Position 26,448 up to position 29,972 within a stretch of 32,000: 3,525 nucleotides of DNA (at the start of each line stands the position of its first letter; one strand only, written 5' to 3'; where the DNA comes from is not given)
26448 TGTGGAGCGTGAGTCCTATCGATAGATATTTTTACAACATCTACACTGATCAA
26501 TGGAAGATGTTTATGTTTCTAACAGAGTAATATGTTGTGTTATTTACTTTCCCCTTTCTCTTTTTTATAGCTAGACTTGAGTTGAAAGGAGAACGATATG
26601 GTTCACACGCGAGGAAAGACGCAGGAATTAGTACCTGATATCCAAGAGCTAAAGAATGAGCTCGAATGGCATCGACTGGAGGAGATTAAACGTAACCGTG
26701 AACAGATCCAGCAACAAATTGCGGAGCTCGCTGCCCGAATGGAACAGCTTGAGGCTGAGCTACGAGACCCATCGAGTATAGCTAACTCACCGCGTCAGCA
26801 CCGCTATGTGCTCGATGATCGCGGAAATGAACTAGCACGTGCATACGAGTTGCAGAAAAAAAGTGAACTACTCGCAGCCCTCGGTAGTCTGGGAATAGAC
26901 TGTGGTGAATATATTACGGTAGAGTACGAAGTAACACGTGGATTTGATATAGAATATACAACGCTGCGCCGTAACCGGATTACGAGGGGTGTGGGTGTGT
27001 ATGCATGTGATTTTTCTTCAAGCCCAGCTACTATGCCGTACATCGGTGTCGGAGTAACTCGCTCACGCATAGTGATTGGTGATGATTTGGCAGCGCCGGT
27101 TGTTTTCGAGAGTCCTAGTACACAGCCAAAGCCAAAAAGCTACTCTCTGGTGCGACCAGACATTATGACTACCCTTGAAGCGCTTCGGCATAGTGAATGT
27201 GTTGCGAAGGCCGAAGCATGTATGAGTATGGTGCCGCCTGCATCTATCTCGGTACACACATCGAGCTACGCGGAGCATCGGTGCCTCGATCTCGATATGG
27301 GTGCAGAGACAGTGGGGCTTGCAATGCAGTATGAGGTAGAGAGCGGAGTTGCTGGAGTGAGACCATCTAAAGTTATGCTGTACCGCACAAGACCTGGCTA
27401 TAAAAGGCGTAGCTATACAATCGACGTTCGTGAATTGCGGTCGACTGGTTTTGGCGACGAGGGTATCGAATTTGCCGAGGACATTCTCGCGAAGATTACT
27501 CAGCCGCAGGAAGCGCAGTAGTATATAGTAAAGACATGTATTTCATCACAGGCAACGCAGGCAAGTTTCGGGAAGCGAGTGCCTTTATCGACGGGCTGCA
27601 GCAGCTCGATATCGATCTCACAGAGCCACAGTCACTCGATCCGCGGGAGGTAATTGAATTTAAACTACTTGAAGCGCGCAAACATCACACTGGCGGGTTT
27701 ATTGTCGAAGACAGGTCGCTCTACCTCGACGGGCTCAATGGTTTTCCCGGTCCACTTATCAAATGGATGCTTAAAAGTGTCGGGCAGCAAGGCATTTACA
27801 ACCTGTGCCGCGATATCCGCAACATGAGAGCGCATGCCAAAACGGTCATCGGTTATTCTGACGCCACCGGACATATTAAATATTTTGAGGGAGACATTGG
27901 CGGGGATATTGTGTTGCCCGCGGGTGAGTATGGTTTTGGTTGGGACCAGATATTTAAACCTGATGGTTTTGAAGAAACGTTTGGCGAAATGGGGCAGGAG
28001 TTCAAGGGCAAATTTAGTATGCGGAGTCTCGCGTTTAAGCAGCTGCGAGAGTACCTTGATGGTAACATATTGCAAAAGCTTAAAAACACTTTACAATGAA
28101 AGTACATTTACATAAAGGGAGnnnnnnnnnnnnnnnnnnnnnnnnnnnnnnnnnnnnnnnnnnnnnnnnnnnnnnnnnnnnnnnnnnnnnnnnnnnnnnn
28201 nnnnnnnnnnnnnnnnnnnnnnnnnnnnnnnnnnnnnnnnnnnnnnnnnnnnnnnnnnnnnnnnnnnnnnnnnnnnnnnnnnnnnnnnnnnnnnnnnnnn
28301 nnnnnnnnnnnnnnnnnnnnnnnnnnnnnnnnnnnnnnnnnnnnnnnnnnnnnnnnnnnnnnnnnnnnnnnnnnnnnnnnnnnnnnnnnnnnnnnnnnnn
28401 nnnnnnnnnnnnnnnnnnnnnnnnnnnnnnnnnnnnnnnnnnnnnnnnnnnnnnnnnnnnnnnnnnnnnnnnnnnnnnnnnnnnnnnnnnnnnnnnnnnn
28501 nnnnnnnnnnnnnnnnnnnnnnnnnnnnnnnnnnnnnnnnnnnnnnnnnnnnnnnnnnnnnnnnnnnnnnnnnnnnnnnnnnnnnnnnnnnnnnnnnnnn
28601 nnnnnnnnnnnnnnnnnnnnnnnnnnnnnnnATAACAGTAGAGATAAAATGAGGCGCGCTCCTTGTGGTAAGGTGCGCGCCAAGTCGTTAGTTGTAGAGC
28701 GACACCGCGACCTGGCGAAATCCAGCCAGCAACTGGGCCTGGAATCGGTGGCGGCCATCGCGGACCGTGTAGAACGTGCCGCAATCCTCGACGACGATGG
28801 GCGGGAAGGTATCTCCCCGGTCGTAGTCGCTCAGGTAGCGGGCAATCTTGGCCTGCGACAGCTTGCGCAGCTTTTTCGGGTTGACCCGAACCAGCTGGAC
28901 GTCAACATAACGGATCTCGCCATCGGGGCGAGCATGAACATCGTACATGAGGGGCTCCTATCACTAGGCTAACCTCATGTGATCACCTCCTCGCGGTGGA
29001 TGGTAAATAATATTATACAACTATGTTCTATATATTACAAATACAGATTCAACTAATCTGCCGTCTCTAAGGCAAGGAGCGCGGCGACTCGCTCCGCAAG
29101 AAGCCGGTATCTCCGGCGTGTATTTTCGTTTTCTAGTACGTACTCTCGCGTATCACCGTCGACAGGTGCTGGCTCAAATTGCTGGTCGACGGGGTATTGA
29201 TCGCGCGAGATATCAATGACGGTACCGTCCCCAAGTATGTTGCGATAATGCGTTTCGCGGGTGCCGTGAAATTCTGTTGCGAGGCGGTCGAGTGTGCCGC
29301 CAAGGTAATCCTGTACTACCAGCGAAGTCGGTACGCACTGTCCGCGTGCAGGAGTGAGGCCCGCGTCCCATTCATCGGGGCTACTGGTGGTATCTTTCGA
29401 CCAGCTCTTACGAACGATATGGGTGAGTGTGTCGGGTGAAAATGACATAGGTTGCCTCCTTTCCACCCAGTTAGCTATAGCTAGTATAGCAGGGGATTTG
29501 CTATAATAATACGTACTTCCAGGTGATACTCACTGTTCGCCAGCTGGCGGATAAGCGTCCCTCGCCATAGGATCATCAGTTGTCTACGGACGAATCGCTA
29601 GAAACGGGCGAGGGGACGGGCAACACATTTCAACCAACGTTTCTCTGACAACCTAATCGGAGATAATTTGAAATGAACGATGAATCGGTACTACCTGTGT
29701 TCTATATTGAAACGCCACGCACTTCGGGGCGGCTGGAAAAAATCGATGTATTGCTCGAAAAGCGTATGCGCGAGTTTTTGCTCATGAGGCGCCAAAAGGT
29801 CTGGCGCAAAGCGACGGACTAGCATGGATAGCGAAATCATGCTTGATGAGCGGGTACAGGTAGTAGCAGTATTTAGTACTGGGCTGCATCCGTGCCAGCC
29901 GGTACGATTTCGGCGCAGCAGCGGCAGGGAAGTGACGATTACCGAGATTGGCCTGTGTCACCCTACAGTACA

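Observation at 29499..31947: Unusual polymerase cassette: promoter, structured leader, two tiny ORFs, giant RNA element, UmuC-like polymerase, and no known accessory genes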

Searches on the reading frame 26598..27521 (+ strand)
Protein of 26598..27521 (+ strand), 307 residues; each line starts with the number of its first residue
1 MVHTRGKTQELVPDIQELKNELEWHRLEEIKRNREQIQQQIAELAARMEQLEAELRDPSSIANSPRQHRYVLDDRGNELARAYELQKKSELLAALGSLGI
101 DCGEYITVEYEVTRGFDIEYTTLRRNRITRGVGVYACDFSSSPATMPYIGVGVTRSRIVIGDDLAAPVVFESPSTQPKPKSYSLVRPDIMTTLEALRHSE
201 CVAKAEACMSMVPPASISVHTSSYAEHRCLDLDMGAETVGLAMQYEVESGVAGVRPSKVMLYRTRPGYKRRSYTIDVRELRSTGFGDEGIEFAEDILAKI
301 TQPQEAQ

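Call 8: search_protein_families(library=pfam, proteins=[window:26598-27521:+], max_evalue=0.1)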
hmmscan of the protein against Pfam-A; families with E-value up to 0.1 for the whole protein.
window:26598-27521:+ (307 aa): 8 families
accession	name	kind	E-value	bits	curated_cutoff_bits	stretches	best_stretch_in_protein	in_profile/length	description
PF14282.11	FlxA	-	0.0027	18.2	26.3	1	9-57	27-74/101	FlxA-like protein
PF16454.10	PI3K_P85_iSH2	-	0.014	15.5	31.5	1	17-57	73-113/161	Phosphatidylinositol 3-kinase regulatory subunit P85 inter-SH2 domain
PF02996.22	Prefoldin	-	0.015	15.6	23.2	1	26-57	85-116/120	Prefoldin subunit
PF16326.10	ABC_tran_CTD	-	0.025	15.2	32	1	31-63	7-39/69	ABC transporter C-terminal domain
PF04977.20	DivIC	-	0.042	14.1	28.9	1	24-57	16-49/80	Septum formation initiator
PF12205.13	GIT1_C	-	0.05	14.3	25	0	7-50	7-50/110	G protein-coupled receptor kinase-interacting protein 1 C term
PF01638.23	HxlR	-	0.063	13.6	20.8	0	25-81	19-74/91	HxlR-like helix-turn-helix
PF08614.16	ATG16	-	0.082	13.5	33.7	0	14-93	75-154/200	Autophagy protein 16 (ATG16)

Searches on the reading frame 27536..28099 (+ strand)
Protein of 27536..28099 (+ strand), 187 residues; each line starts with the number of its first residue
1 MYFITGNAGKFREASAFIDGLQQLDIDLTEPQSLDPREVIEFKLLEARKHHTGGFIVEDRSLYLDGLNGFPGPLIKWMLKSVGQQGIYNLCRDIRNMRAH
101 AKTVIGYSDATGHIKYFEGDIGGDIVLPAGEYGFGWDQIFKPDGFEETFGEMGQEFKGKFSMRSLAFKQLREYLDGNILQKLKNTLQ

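Call 8: search_protein_families(library=pfam, proteins=[window:27536-28099:+], max_evalue=0.1)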
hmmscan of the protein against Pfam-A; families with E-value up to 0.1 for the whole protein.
window:27536-28099:+ (187 aa): 2 families
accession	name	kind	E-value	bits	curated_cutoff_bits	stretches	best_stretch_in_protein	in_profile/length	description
PF01725.21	Ham1p_like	-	3.6e-35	122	22.5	1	2-173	2-186/186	Ham1 family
PF02016.21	Peptidase_S66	-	0.017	15.7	25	1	73-114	64-107/121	LD-carboxypeptidase N-terminal domain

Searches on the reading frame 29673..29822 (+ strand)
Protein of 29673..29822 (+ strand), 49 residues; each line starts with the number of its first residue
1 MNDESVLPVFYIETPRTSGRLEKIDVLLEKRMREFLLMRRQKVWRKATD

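Call 8: search_protein_families(library=pfam, proteins=[window:29673-29822:+], max_evalue=0.1)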
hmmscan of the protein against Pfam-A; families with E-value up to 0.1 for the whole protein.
window:29673-29822:+ (49 aa): 0 families

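Call 30: search_protein_families(library=ncbifam, proteins=[window:29673-29822:+], max_evalue=0.1)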
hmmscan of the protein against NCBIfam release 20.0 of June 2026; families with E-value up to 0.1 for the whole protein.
window:29673-29822:+ (49 aa): 0 families
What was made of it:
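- Tried and rejected: Family scans: Pfam and NCBIfam scans of the window's orf88 and orf49 gave nothing (calls 8, 30).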

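Call 94: find_homologous_proteins(query=window:29673-29819:+, max_evalue=0.01)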
Query window:29673-29819:+ (49 aa): 8 proteins with E <= 0.01 among 8 candidates.
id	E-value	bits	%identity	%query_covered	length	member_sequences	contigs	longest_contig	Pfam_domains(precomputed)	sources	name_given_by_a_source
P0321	4.0e-24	99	100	100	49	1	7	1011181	-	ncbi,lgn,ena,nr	ncbi:hypothetical protein IPM09_00205 [Candidatus Saccharibacteria bacterium]|nr:MAG: hypothetical p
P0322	2.1e-13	66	74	96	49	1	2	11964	-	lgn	-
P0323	2.4e-13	66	77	96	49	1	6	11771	-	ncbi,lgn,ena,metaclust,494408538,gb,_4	metaclust:\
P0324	4.1e-12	62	65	96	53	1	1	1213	-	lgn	-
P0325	2.7e-9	54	74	80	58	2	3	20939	-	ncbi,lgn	-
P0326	7.6e-9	52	67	80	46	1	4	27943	-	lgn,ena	-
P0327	2.7e-8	51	60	100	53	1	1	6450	-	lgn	-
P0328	3.7e-8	50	71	78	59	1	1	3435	-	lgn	-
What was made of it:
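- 29673..29822 (+): orf49: lineage-restricted small protein with a disordered N-terminal arm (invariant YIETP) and one long basic helix. Eight homologue clusters (call 94).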

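Call 111: search_protein_families(library=padloc, proteins=[window:29673-29822:+], max_evalue=0.01)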
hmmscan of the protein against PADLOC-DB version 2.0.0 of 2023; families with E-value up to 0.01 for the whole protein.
window:29673-29822:+ (49 aa): 0 families
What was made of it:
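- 29673..29822 (+): No Pfam, NCBIfam or PADLOC hit (calls 8, 30, 111).
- On Retron / DRT-type reverse-transcriptase systems: No PADLOC hit (call 111).
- Tried and rejected: PADLOC gave nothing for any of the three proteins (call 111).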

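Call 122: predict_structure(alignment_id=A9)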
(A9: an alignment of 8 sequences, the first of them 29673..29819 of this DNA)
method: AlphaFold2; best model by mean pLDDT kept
length: 49 residues; sequences in the alignment: 8
mean_pLDDT: 78.3   pTM: 0.43
mean pLDDT of the five models: 78.3, 75.7, 74.0, 70.5, 69.9
residues with pLDDT >= 90: 18; 70-90: 14; 50-70: 15; < 50: 2
segments of 3 or more residues with pLDDT < 50: none
pLDDT, mean of each block of 10 residues (from residue 1): 55 67 89 95 86
secondary structure, 60 per line:
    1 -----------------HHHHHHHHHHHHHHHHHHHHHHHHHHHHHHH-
elements in order: H18-48
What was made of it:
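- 29673..29822 (+): AF2 pLDDT 78, helix 18-48 (call 122).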
